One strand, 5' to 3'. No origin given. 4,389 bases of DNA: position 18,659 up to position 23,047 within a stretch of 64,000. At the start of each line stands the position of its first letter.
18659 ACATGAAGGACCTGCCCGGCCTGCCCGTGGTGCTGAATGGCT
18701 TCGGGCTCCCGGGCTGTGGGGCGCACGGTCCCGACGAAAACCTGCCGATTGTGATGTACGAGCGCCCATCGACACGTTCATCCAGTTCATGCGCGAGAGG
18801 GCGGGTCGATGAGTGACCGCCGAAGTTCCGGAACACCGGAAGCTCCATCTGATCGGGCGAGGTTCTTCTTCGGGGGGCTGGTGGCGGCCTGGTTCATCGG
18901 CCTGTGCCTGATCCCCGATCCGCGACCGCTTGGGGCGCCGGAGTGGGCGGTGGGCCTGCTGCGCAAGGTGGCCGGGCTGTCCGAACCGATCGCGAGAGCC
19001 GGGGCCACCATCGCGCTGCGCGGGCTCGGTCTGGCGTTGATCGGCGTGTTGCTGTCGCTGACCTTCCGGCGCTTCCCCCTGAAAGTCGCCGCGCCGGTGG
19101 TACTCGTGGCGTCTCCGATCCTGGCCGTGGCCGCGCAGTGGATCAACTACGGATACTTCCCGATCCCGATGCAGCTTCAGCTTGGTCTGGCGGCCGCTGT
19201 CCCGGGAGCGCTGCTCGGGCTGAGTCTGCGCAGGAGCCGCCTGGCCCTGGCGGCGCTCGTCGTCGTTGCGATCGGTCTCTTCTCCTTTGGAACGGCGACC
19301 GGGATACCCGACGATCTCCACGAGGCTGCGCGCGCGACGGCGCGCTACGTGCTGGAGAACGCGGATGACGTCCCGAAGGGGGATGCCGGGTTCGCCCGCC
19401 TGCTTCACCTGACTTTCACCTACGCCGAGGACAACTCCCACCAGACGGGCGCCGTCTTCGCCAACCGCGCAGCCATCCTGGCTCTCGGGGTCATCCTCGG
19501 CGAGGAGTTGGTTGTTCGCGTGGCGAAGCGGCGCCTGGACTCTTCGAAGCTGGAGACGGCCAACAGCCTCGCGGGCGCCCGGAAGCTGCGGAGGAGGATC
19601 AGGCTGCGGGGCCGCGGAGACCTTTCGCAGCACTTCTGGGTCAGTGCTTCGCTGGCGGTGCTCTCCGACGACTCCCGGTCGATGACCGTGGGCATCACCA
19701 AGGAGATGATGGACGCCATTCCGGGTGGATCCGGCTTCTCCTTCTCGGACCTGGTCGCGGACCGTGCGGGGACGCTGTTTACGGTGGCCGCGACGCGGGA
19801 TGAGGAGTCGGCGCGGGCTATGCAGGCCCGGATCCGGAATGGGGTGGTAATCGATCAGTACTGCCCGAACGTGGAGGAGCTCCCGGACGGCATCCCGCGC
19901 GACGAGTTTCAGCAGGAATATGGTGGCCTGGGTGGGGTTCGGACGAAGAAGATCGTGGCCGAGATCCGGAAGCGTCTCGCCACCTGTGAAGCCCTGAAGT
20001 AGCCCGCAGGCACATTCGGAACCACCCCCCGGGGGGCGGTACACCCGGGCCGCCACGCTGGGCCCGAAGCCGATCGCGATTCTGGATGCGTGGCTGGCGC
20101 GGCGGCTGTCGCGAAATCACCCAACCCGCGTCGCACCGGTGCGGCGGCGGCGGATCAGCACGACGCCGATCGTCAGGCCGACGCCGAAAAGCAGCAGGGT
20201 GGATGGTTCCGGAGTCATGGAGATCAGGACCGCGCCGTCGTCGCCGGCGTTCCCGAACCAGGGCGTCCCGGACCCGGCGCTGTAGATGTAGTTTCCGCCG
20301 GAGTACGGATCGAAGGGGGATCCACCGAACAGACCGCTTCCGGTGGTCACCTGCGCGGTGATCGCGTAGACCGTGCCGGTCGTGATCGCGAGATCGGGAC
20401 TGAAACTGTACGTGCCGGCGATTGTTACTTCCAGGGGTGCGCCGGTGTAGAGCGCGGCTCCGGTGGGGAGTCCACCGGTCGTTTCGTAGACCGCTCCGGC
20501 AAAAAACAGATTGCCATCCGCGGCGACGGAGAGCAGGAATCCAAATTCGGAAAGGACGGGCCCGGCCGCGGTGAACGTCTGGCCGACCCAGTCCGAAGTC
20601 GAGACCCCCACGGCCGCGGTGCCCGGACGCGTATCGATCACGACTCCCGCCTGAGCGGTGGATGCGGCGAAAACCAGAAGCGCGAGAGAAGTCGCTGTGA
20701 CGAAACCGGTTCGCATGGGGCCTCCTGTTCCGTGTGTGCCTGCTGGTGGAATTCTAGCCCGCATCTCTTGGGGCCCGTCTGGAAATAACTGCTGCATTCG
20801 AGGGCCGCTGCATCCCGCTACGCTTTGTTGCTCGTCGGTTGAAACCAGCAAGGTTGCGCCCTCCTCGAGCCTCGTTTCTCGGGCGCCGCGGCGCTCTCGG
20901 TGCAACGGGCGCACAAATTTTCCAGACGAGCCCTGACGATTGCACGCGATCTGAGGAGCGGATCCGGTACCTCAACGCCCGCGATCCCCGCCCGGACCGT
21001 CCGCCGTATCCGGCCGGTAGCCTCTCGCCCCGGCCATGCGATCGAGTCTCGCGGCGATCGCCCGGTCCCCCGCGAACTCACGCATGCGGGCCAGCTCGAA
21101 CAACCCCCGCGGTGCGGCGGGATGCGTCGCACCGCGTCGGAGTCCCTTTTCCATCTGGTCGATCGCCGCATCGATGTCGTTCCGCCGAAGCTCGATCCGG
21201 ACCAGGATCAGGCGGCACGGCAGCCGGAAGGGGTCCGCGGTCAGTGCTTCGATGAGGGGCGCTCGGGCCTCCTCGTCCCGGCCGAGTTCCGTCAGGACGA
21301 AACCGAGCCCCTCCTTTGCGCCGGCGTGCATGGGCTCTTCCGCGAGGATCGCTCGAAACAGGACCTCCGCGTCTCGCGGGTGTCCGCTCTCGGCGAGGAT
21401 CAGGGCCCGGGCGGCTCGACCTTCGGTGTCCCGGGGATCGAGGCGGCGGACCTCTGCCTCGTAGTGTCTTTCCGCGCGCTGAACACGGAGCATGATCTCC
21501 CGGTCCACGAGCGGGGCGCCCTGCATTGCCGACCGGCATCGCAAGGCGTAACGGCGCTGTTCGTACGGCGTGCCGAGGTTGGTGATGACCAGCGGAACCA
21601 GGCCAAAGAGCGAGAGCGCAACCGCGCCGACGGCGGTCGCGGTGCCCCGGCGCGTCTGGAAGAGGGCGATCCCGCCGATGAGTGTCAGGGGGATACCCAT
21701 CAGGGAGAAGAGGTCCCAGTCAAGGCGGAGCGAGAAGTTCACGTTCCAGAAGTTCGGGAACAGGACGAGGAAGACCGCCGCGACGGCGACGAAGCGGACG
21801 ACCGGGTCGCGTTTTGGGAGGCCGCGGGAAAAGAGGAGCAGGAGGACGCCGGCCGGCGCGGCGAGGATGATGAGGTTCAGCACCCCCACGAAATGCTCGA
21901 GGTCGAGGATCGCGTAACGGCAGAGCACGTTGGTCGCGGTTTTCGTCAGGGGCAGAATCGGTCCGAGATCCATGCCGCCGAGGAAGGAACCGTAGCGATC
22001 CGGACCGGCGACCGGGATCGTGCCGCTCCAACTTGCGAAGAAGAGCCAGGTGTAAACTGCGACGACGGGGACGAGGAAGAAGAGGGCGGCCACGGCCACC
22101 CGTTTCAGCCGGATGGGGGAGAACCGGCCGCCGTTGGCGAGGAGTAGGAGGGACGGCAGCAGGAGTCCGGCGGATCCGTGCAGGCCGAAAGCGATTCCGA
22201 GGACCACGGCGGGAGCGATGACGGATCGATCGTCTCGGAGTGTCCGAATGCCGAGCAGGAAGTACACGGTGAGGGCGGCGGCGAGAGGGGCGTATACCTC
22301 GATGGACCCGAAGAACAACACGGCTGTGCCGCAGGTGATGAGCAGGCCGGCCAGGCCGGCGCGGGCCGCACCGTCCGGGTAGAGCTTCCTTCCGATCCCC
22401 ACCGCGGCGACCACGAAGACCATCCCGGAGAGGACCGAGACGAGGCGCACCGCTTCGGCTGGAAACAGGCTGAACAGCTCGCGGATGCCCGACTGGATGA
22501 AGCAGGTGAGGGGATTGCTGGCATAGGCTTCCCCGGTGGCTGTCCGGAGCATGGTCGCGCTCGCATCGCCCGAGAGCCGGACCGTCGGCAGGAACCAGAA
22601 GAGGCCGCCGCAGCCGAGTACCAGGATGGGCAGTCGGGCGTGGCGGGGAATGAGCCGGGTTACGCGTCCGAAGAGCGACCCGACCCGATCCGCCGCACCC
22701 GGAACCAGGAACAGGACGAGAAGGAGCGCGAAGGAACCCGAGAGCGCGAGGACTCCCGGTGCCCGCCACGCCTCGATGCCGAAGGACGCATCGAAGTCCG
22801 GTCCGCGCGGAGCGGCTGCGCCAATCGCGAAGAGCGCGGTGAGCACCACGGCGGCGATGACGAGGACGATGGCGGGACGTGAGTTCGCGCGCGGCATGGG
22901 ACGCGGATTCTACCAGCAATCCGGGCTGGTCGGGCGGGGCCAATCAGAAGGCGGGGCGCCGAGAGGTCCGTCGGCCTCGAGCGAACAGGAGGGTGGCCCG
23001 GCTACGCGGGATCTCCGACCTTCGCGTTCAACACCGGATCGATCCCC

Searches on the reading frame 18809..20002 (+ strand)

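Call 4: search_protein_families(library=pfam, proteins=[window:18809-20002:+], max_evalue=0.01)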
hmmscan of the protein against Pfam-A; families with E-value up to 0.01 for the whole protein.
window:18809-20002:+ (397 aa): 0 families

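Call 5: search_protein_families(library=ncbifam, proteins=[window:18809-20002:+], max_evalue=0.01)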
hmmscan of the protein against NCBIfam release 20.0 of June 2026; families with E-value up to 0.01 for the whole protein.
window:18809-20002:+ (397 aa): 1 family
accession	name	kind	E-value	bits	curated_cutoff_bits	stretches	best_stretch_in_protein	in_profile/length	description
NF008028.1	PRK10759.1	equivalog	2.4e-05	24.5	117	1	291-323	64-96/106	YfiM family lipoprotein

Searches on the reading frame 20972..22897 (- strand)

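Call 34: search_protein_families(library=pfam, proteins=[window:20972-22897:-], max_evalue=0.01)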
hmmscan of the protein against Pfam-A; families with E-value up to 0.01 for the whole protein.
window:20972-22897:- (641 aa): 4 families
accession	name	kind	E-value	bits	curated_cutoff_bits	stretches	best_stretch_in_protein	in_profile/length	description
PF13432.12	TPR_16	-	6.5e-07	30.1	32.7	1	496-557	2-63/65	Tetratricopeptide repeat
PF13231.12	PMT_2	-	1.4e-06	29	26.1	1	129-284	4-160/160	Dolichyl-phosphate-mannose-protein mannosyltransferase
PF14559.12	TPR_19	-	2.8e-06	28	25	1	501-555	1-55/68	Tetratricopeptide repeat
PF13428.12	TPR_14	-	1.5e-05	25.6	23.5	0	562-605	4-44/44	Tetratricopeptide repeat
